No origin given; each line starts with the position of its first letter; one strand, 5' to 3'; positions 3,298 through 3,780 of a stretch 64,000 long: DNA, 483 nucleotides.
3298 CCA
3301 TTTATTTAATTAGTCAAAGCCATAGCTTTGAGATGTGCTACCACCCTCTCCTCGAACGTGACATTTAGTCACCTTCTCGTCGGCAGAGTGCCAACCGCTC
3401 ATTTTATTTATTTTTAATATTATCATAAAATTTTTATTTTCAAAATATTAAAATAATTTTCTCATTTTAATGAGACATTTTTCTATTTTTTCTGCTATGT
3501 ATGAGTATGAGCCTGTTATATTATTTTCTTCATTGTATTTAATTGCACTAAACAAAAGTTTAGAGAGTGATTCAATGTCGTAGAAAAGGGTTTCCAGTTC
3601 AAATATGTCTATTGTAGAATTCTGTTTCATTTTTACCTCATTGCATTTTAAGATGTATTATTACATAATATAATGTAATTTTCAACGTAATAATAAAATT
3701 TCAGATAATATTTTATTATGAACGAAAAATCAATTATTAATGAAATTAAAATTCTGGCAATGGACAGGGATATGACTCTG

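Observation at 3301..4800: Three tRNA genes are each preceded by truncated copies of their own 5' portion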

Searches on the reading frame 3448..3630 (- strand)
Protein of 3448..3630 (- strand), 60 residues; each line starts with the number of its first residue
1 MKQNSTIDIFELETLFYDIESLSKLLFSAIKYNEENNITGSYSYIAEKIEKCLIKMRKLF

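Call 11: search_protein_families(library=pfam, proteins=[window:3448-3630:-])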
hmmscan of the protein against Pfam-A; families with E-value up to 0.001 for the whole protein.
window:3448-3630:- (60 aa): 0 families
